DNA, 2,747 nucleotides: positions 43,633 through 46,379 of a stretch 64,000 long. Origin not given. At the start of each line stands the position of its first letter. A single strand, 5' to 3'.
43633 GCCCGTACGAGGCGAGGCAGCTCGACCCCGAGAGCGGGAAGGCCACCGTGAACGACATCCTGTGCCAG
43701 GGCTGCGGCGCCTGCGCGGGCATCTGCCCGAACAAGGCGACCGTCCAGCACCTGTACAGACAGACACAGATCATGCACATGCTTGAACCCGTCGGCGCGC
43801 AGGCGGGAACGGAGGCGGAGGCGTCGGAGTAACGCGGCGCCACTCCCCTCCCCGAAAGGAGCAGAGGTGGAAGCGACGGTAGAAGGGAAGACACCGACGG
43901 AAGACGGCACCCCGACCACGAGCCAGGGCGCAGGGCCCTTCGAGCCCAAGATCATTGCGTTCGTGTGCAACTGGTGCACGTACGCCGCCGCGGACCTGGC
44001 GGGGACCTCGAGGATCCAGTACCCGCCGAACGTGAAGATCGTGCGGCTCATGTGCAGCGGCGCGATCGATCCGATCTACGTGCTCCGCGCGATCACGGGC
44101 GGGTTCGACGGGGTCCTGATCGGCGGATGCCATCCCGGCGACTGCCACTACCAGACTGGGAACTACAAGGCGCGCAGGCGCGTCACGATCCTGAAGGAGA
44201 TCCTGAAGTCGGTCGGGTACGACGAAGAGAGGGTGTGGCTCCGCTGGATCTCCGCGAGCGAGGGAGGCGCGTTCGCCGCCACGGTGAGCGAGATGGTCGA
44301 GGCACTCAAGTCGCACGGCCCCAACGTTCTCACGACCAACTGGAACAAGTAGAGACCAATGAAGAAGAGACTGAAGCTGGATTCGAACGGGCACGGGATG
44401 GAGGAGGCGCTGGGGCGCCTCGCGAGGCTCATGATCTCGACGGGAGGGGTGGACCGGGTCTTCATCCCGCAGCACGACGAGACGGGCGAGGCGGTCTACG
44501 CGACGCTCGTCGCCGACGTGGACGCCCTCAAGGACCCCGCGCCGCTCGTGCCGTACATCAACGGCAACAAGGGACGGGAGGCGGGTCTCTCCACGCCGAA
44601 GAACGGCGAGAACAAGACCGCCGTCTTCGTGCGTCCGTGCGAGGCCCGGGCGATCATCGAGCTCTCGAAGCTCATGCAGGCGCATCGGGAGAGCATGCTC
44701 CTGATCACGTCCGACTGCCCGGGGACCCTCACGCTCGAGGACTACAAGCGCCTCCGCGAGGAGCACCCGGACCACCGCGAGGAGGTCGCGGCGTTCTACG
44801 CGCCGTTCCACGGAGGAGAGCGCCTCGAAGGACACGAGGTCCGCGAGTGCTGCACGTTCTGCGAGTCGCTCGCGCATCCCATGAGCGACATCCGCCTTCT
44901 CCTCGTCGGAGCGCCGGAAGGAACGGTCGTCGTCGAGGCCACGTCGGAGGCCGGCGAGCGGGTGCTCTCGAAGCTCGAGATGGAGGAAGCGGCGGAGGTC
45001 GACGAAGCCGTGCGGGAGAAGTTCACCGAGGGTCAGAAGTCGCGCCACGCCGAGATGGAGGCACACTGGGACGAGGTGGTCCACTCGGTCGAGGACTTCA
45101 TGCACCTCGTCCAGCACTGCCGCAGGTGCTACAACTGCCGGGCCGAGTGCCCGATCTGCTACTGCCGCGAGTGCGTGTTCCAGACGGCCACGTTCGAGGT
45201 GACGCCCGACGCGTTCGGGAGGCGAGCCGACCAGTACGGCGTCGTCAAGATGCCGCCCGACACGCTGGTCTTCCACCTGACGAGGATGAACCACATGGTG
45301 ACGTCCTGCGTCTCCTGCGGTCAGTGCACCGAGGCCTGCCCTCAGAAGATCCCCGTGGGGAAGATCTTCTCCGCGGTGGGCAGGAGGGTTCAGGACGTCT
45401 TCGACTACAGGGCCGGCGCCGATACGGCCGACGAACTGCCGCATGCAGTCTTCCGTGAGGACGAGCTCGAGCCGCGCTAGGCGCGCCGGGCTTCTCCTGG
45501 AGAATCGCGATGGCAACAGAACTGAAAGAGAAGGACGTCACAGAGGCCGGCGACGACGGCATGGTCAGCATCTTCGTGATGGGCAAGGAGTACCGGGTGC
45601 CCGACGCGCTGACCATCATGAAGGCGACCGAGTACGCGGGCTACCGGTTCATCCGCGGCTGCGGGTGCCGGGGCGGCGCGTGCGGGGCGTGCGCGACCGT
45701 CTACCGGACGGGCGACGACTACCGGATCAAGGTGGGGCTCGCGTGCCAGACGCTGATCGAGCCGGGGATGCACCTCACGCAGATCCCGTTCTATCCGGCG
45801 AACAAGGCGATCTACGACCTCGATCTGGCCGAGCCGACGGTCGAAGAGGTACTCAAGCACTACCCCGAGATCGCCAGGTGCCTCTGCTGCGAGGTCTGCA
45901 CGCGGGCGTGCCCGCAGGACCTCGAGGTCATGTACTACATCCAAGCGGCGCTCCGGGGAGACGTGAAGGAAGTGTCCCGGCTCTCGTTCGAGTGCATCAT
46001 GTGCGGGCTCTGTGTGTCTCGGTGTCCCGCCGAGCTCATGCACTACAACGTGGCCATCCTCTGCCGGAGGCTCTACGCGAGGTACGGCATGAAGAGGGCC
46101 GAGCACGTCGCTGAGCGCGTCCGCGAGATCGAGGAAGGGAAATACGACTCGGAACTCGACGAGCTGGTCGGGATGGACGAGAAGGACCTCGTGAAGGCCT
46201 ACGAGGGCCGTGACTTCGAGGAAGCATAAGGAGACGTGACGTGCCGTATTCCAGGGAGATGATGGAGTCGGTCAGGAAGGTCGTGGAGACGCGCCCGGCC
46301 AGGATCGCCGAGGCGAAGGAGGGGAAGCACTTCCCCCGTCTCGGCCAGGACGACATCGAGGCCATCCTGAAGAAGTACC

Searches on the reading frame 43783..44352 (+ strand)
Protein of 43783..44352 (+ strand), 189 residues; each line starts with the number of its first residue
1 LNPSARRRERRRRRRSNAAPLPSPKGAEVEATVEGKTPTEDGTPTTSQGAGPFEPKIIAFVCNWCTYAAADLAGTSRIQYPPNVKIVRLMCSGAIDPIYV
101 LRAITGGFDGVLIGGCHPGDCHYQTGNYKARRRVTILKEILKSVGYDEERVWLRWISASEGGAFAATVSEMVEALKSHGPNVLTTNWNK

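Call 4: search_protein_families(library=pfam, proteins=[window:43783-44352:+], max_evalue=0.01)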
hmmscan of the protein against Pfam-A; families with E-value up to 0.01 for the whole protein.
window:43783-44352:+ (189 aa): 1 family
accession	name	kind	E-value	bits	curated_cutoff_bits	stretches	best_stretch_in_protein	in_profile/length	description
PF02662.21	FlpD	-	4.1e-52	175.8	22.3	1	57-177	1-121/123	Methyl-viologen-reducing hydrogenase, delta subunit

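Call 8: search_protein_families(library=ncbifam, proteins=[window:43783-44352:+], max_evalue=0.00001)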
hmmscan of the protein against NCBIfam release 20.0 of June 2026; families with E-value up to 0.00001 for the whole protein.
window:43783-44352:+ (189 aa): 3 families
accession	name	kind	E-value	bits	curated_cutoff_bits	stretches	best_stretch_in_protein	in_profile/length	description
NF040770.1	hetero_SS_HdrA2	exception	1.7e-51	175.3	1100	1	54-180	647-773/777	CoB-CoM heterodisulfide reductase HdrA2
NF045873.1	F420_non_VhuD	exception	3.4e-41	140.4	215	1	54-183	1-130/132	F420-non-reducing hydrogenase iron-sulfur subunit VhuD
NF041891.1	hdrA_Methbact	equivalog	4.3e-10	38.4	1300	1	54-155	643-738/762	ferredoxin:CoB-CoM heterodisulfide reductase subunit HdrA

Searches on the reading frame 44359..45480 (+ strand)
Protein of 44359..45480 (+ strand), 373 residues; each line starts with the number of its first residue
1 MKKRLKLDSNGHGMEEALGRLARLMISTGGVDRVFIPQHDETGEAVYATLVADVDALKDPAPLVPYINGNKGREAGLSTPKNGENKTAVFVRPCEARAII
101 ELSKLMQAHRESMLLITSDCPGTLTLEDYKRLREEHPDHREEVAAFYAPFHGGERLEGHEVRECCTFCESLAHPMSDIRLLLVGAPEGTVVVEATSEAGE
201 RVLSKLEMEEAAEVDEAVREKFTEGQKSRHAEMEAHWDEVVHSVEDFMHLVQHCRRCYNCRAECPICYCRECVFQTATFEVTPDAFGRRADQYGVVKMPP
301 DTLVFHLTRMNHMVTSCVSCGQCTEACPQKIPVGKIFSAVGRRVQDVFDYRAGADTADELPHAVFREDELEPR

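Call 4: search_protein_families(library=pfam, proteins=[window:44359-45480:+], max_evalue=0.01)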
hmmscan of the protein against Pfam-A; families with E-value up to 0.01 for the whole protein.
window:44359-45480:+ (373 aa): 8 families
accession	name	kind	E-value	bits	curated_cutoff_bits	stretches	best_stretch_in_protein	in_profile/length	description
PF04432.18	FrhB_FdhB_C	-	7.6e-09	36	23.3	1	86-217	3-147/150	Coenzyme F420 hydrogenase/dehydrogenase, beta subunit C terminus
PF13183.11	Fer4_8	-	8.5e-06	26.7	27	1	251-331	2-68/68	4Fe-4S dicluster domain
PF13237.11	Fer4_10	-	0.00013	22.3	25.5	1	312-336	4-22/53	4Fe-4S dicluster domain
PF13534.11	Fer4_17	-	0.0002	22.3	22.2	1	254-331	2-60/61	4Fe-4S dicluster domain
PF13187.11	Fer4_9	-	0.0014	19.1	27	1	253-330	1-50/52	4Fe-4S dicluster domain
PF00037.32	Fer4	-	0.0017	18.6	21.1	1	316-330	7-21/24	4Fe-4S binding domain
PF12797.12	Fer4_2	-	0.0083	16.5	24.5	0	316-328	9-21/22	4Fe-4S binding domain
PF12837.12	Fer4_6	-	0.0088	16.4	25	1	314-328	6-20/24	4Fe-4S binding domain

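Call 8: search_protein_families(library=ncbifam, proteins=[window:44359-45480:+], max_evalue=0.00001)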
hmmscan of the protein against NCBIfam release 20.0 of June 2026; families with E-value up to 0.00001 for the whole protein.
window:44359-45480:+ (373 aa): 1 family
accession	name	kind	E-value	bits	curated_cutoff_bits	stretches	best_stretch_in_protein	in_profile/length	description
NF045663.1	diclust_near_Sec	equivalog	1.3e-08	33.4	530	1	200-339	251-377/759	pyridine nucleotide-disulfide oxidoreductase/dicluster-binding protein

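Call 35: search_solved_structures(query=window:44359-45480:+, max_evalue=0.01, show_alignments=1)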
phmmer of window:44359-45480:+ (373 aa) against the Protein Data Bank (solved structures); distinct sequences matched with E-value up to 0.01: 4.
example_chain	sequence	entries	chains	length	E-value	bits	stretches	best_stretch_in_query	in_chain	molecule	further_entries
8rvu_E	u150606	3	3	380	1.5e-26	96.7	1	85-361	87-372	Formate dehydrogenase, beta subunit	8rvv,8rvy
9t1s_M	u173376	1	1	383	1.9e-26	96.5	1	85-363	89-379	formate dehydrogenase (coenzyme F420)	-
7bkb_E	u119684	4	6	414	1.5e-18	70.4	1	85-363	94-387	Formate dehydrogenase, beta subunit (F420)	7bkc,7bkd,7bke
8rja_E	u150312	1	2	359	0.002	20.7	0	157-211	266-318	Coenzyme F420 hydrogenase/dehydrogenase, beta subunit C terminus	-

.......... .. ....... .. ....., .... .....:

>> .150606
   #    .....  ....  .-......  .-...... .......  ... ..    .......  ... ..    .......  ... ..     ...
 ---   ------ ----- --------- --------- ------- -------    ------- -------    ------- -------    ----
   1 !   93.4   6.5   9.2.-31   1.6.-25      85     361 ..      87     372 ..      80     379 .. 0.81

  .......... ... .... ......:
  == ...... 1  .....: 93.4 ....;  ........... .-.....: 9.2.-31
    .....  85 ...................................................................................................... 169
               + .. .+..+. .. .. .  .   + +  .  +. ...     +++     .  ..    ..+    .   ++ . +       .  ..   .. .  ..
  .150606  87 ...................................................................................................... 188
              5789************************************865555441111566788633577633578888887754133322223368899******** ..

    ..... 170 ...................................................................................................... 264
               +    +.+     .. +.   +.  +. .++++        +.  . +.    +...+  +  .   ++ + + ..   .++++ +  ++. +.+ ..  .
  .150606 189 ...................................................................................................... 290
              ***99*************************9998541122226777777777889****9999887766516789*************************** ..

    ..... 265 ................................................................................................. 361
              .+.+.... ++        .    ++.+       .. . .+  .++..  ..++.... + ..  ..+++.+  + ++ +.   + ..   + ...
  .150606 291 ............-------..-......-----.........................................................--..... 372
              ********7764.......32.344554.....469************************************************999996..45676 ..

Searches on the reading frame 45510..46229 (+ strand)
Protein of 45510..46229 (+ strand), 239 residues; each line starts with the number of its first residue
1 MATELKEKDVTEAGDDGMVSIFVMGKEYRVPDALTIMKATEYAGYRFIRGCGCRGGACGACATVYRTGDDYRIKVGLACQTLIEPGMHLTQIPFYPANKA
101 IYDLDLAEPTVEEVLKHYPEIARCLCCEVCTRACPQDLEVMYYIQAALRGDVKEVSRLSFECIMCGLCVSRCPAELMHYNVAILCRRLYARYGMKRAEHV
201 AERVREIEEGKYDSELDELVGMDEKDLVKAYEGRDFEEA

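Call 4: search_protein_families(library=pfam, proteins=[window:45510-46229:+], max_evalue=0.01)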
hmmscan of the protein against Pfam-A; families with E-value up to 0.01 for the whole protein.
window:45510-46229:+ (239 aa): 8 families
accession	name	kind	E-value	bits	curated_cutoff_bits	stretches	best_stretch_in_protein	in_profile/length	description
PF13534.11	Fer4_17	-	2.6e-07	31.5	22.2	1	141-176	26-60/61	4Fe-4S dicluster domain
PF13237.11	Fer4_10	-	1.2e-06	28.8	25.5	1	123-173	8-53/53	4Fe-4S dicluster domain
PF13187.11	Fer4_9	-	4.9e-06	26.9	27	1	123-175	1-50/52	4Fe-4S dicluster domain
PF13183.11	Fer4_8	-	6.9e-06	27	27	1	155-175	47-67/68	4Fe-4S dicluster domain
PF12838.12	Fer4_7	-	4.1e-05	24.4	27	1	123-174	1-50/52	4Fe-4S dicluster domain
PF00111.32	Fer2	-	5.1e-05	23.6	21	1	26-83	8-76/77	2Fe-2S iron-sulfur cluster binding domain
PF13510.11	Fer2_4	-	0.00064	20.2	22.8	1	18-90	3-78/82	2Fe-2S iron-sulfur cluster binding domain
PF00037.32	Fer4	-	0.0029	17.8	21.1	1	161-174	7-20/24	4Fe-4S binding domain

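Call 8: search_protein_families(library=ncbifam, proteins=[window:45510-46229:+], max_evalue=0.00001)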
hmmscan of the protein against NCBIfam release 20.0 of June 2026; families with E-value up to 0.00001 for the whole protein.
window:45510-46229:+ (239 aa): 9 families
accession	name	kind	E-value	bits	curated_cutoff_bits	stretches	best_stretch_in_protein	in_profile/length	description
TIGR00314.1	cdhA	equivalog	2e-08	32.5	781.3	1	120-181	397-458/784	CO dehydrogenase/acetyl-CoA synthase complex subunit alpha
TIGR01971.1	NuoI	subfamily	4.7e-08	32.7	113.05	1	112-177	32-98/121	NADH-quinone oxidoreductase, chain I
TIGR00403.1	ndhI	equivalog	8.1e-08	32.1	302.35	1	120-177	60-119/183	NAD(P)H-quinone oxidoreductase subunit I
NF004898.0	PRK06259.1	equivalog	6.7e-07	28.3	385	1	25-210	26-184/488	fumarate reductase (CoM/CoB) subunit TfrB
NF006221.0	PRK08348.1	subfamily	1.2e-06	28.3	124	1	121-209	43-123/136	NADH-plastoquinone oxidoreductase subunit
NF004616.0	PRK05950.1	subfamily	2.6e-06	26.8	228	0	113-146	195-228/238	succinate dehydrogenase iron-sulfur subunit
TIGR00384.1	dhsB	subfamily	3.5e-06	26.6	88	0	29-88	27-78/222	succinate dehydrogenase and fumarate reductase iron-sulfur protein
NF042909.1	FMH_DH_FwdF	exception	3.5e-06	26.4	375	1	122-181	15-76/336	tungsten-dependent formylmethanofuran dehydrogenase subunit FwdF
NF004540.0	PRK05888.2-1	equivalog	6.9e-06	25.7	215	0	114-177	38-103/139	NADH-quinone oxidoreductase subunit NuoI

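Call 71: search_solved_structures(query=window:45510-46229:+, max_evalue=0.001)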
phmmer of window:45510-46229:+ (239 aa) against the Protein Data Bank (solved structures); distinct sequences matched with E-value up to 0.001: 71 (the best 60 are shown).
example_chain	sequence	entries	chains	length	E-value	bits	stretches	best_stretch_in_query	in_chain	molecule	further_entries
9sfi_T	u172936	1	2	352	4.5e-10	42.4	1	121-178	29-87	4Fe-4S ferredoxin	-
9grx_I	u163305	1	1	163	2.9e-07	33.2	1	120-177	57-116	NAD(P)H-quinone oxidoreductase subunit I, chloroplastic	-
7eu3_I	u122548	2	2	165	3.7e-07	32.9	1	119-177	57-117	NAD(P)H-quinone oxidoreductase subunit I, chloroplastic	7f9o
7q5y_D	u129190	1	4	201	1.8e-06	30.6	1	110-177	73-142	NADH-quinone oxidoreductase subunit I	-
7wfg_I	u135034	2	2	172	2e-06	30.5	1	120-177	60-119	NAD(P)H-quinone oxidoreductase subunit I, chloroplastic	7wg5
9fq7_2N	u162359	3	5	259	4.3e-06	29.4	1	30-177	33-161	Succinate dehydrogenase [ubiquinone] iron-sulfur subunit, mitochondrial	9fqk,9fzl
6hum_I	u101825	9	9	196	6.3e-06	28.9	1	120-177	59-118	NAD(P)H-quinone oxidoreductase subunit I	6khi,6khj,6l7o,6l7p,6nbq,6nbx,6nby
9c0q_A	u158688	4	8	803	1.3e-05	27.8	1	120-180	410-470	Acetyl-CoA decarbonylase/synthase complex subunit alpha 2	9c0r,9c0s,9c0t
5odc_C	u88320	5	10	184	3.6e-05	26.4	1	121-238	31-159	Heterodisulfide reductase, subunit C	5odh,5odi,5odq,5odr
9sw6_H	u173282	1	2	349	6.2e-05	25.6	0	122-178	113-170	Tungsten formylmethanofuran dehydrogenase, subunit F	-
9sfi_E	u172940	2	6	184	0.0001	24.9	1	116-237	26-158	H(2)/formate:CoB-CoM heterodisulfide,ferredoxin reductase subunit C2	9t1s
9m4f_C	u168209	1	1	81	0.0001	24.9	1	123-181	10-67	PsaC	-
9uas_C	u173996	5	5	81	0.00013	24.5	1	123-181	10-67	Photosystem I iron-sulfur center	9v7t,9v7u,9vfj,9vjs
7qsd_I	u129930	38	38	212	0.00015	24.4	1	112-176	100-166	NADH dehydrogenase [ubiquinone] iron-sulfur protein 8, mitochondrial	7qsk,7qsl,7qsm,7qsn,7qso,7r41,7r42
3cf4_A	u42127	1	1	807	0.00017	24.2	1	108-197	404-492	Acetyl-CoA decarboxylase/synthase alpha subunit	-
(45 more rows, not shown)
